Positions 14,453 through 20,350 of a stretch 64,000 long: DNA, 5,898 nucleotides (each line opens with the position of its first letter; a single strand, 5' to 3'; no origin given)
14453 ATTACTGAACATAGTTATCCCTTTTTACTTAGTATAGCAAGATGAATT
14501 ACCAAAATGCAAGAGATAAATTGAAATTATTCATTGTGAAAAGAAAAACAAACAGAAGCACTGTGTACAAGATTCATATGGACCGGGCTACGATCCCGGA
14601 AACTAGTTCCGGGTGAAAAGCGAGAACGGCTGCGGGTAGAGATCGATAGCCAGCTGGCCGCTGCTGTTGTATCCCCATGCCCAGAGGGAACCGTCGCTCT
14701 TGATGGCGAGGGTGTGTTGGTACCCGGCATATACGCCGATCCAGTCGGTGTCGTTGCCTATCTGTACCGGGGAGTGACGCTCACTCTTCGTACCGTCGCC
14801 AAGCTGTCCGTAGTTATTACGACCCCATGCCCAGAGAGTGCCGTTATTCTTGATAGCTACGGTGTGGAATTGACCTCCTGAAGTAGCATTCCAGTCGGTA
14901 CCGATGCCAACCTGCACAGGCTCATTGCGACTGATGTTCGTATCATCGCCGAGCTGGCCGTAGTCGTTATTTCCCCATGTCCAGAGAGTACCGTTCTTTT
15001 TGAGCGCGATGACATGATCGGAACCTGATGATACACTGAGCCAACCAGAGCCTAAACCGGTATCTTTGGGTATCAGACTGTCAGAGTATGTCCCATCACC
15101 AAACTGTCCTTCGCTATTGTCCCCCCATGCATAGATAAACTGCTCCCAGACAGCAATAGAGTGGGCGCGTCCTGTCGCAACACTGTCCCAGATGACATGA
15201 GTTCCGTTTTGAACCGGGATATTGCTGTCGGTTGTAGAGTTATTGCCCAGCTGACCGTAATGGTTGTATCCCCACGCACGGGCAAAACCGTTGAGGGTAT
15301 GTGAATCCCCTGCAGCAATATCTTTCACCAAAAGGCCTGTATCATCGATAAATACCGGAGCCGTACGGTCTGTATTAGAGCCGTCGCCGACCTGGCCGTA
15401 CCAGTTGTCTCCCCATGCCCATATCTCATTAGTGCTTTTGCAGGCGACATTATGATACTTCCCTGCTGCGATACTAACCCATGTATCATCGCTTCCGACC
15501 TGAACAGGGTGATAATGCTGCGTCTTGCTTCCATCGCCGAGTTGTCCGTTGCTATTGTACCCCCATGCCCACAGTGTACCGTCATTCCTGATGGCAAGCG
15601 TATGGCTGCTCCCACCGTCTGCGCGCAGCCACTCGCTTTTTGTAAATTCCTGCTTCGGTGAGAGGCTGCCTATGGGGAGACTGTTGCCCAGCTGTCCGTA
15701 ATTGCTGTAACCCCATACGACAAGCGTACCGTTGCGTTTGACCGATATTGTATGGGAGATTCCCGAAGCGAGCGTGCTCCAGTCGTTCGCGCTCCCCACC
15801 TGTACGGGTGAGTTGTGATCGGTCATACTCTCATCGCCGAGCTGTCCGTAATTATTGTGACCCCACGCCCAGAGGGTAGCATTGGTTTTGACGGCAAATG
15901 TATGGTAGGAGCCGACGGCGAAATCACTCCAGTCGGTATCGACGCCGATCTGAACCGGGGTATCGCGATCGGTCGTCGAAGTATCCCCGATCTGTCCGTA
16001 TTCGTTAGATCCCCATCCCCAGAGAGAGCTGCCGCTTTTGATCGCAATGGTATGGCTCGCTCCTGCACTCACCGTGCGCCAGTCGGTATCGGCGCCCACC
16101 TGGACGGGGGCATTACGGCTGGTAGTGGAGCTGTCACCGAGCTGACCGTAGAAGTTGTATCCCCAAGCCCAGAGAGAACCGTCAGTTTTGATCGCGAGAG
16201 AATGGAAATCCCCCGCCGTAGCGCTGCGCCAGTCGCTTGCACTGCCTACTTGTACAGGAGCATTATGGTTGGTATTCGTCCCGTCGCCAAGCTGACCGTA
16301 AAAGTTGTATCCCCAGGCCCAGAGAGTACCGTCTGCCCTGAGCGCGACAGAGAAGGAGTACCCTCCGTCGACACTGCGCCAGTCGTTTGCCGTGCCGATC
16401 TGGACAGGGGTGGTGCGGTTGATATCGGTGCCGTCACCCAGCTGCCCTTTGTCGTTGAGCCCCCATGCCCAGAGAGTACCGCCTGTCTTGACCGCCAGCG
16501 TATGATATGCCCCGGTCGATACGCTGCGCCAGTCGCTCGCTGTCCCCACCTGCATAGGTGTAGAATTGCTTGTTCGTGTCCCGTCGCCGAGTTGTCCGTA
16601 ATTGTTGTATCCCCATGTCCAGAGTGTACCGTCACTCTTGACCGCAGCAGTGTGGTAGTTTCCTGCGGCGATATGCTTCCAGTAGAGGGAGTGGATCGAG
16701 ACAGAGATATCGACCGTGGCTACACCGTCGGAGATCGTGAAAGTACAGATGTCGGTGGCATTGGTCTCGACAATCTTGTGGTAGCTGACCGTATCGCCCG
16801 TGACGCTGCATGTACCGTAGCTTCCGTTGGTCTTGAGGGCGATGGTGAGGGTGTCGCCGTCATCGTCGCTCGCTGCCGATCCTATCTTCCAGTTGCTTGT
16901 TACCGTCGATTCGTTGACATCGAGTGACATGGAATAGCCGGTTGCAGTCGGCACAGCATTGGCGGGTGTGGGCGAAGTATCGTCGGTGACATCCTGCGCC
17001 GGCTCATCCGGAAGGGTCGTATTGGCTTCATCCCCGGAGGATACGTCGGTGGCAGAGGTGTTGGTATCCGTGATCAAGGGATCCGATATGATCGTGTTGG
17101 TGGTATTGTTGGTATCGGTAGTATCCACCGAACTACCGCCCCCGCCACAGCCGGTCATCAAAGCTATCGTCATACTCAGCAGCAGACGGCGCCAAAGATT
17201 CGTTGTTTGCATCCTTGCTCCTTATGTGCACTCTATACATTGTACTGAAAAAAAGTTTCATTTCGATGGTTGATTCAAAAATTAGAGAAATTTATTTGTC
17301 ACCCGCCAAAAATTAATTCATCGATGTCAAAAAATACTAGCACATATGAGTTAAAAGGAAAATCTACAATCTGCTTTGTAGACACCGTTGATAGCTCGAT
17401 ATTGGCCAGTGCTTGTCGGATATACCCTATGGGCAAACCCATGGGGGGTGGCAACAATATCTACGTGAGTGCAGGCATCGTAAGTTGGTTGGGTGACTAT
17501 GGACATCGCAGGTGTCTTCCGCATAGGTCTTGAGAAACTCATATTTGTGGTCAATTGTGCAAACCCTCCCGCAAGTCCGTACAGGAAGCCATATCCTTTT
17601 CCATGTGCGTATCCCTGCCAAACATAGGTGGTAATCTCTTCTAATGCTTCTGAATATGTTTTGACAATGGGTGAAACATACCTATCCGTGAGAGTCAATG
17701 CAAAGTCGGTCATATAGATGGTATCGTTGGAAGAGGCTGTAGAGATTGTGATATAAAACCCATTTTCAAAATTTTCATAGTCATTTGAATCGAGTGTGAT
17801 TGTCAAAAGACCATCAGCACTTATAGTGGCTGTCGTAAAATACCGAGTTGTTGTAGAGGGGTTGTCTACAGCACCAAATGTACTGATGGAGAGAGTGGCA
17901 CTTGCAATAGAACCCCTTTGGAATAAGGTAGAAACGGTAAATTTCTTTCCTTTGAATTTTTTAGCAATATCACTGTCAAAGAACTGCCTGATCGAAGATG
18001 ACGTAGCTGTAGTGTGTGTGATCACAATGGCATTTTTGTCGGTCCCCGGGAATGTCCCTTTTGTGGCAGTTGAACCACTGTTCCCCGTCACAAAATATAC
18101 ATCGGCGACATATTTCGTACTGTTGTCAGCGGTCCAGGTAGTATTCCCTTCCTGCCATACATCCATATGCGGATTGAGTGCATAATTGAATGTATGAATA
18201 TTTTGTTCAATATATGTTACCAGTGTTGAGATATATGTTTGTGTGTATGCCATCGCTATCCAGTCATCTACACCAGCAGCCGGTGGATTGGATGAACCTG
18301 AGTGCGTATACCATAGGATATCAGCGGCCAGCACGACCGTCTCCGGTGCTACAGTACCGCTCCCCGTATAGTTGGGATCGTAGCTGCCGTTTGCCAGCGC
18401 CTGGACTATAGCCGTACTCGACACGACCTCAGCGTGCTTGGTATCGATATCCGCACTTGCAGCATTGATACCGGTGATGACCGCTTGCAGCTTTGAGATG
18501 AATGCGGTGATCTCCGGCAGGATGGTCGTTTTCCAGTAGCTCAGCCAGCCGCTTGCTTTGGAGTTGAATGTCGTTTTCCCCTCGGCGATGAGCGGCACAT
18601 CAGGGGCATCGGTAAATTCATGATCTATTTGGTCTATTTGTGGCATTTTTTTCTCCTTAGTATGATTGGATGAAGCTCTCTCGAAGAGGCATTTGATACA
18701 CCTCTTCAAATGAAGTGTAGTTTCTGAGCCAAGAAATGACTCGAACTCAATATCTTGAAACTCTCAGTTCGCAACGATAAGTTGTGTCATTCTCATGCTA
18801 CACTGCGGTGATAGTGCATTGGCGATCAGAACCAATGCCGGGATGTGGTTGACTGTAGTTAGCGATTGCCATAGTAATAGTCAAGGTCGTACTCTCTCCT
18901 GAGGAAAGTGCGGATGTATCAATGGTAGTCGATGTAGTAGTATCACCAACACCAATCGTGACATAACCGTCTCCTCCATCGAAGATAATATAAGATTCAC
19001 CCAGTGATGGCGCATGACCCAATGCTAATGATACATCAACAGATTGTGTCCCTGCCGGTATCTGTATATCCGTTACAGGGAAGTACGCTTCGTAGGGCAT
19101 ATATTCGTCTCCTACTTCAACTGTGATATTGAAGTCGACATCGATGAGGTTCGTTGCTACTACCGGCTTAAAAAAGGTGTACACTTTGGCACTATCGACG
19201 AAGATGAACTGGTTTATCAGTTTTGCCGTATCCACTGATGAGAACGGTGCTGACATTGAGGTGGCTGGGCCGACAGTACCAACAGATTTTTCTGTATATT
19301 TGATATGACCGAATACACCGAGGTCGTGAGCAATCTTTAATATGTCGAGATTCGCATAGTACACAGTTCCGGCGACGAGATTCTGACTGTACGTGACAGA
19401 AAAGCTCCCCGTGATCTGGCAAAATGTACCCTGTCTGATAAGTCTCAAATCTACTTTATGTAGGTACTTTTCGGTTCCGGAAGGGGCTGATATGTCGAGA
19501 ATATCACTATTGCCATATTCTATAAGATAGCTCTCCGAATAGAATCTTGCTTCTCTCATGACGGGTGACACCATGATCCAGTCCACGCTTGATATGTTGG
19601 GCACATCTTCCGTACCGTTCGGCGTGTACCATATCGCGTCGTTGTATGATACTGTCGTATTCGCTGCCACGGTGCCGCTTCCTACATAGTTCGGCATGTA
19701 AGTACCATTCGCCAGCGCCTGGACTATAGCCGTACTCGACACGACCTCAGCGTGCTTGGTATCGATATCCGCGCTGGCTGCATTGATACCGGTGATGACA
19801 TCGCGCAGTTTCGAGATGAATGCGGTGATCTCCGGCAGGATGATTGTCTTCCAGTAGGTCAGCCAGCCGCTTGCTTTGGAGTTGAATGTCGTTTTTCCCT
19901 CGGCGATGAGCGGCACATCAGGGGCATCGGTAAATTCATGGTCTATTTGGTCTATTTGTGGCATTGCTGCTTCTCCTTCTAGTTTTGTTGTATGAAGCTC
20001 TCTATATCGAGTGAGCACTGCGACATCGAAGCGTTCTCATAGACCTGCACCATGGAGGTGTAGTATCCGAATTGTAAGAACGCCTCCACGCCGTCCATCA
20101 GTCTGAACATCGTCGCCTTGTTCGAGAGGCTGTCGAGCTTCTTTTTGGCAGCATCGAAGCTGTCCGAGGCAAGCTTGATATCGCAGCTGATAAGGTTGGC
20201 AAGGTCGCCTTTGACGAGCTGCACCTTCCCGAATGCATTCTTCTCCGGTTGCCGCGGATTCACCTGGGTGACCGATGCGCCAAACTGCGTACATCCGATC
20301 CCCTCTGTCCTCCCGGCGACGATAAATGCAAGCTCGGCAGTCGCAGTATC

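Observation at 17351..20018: Two tandem tail-fibre genes with identical 5' ends (about 300-bp direct repeat) and unrelated C-termini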

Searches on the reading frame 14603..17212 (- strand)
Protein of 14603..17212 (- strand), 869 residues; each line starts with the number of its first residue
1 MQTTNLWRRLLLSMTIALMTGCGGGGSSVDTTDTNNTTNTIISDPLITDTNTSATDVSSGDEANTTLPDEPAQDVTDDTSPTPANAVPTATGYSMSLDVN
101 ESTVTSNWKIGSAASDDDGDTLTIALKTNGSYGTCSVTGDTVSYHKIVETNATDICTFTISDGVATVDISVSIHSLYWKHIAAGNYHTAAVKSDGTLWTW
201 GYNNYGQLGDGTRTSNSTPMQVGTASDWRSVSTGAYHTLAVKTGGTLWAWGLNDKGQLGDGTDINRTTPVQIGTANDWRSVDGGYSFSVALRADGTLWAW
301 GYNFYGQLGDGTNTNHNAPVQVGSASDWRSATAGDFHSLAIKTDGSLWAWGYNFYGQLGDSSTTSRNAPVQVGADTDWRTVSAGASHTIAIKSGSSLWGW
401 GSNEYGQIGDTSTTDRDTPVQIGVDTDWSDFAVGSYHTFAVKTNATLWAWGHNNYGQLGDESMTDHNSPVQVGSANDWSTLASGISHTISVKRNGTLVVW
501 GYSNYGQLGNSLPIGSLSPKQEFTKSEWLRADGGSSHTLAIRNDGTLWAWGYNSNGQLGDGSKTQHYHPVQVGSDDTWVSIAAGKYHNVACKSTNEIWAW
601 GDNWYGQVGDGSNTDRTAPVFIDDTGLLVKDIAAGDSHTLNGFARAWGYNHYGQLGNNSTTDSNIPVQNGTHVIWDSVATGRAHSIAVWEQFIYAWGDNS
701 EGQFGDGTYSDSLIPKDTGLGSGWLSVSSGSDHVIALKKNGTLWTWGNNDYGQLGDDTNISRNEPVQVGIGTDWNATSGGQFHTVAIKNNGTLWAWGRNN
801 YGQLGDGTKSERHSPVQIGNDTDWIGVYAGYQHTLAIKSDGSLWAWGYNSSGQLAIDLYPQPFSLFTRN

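Call 5: search_protein_families(library=pfam, proteins=[window:14603-17212:-], max_evalue=0.01)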
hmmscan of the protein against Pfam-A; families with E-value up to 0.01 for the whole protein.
window:14603-17212:- (869 aa): 4 families
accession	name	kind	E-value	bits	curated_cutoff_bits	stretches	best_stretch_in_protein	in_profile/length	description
PF25390.1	WD40_RLD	-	1.7e-162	541.3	150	3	329-573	92-346/363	RCC1-like domain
PF00415.24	RCC1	-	3.5e-146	476.2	21.7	13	194-241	1-50/50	Regulator of chromosome condensation (RCC1) repeat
PF13540.12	RCC1_2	-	1.2e-114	372.1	22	13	179-207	2-30/30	Regulator of chromosome condensation (RCC1) repeat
PF25384.1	Alsin_RLD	-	1.4e-27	97.5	100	1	175-222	274-317/405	Alsin RCC1-like domain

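Call 6: search_protein_families(library=phrogs, proteins=[window:14603-17212:-], max_evalue=0.01)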
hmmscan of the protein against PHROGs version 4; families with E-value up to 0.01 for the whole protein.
window:14603-17212:- (869 aa): 3 families
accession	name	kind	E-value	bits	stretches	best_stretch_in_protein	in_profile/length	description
phrog_4219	-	DNA, RNA and nucleotide metabolism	8.6e-108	362.8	6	339-511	551-732/867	regulator of chromosome condensation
phrog_7220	-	DNA, RNA and nucleotide metabolism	6.3e-100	336.8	4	229-512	84-365/1734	regulator of chromosome condensation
phrog_16766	-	DNA, RNA and nucleotide metabolism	7.2e-92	310.2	5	432-639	51-254/763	regulator of chromosome condensation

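Call 77: find_encoding_contigs(protein=window:14603-17212:-, flank=10000, max_places=5)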
Protein window:14603-17212:- (869 aa): 1 contig read that carries it; 1 place shown.
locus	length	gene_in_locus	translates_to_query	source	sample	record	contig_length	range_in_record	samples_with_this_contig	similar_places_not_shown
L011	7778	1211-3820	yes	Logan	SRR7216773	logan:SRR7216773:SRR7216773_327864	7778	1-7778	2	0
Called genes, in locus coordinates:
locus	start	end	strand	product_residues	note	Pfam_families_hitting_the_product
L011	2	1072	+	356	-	?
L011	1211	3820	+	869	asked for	-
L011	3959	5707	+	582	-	PF08269:dCache_2, PF17200:sCache_2, PF00990:GGDEF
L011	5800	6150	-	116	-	PF01196:Ribosomal_L17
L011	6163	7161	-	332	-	PF01193:RNA_pol_L, PF01000:RNA_pol_A_bac, PF03118:RNA_pol_A_CTD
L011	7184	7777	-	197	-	?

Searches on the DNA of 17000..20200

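Call 95: search_rna_families(source=window, start=17000, end=20200, threshold=evalue, max_evalue=1)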
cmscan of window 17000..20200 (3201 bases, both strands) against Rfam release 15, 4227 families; matches with E-value up to 1: 1.
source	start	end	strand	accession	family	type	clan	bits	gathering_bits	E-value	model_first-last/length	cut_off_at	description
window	17095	17141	+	RF00039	DicF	Gene; antisense;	-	18.9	48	0.82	1-52/52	no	DicF RNA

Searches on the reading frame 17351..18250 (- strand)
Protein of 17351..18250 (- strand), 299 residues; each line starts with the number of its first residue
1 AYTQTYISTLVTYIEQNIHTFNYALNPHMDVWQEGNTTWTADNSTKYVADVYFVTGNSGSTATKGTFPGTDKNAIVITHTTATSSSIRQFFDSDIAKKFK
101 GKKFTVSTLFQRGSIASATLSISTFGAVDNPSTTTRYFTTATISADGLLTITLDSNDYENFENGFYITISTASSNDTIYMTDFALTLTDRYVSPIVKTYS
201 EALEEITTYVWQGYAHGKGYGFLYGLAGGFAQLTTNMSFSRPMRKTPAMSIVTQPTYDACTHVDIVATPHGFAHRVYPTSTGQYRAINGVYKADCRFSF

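Call 83: search_dna_similar(query=window:17351-18250:-, collection=phages, mode=protein, max_evalue=0.001, max_rows=15)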
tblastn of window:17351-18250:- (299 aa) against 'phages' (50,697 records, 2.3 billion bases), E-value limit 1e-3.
No match.
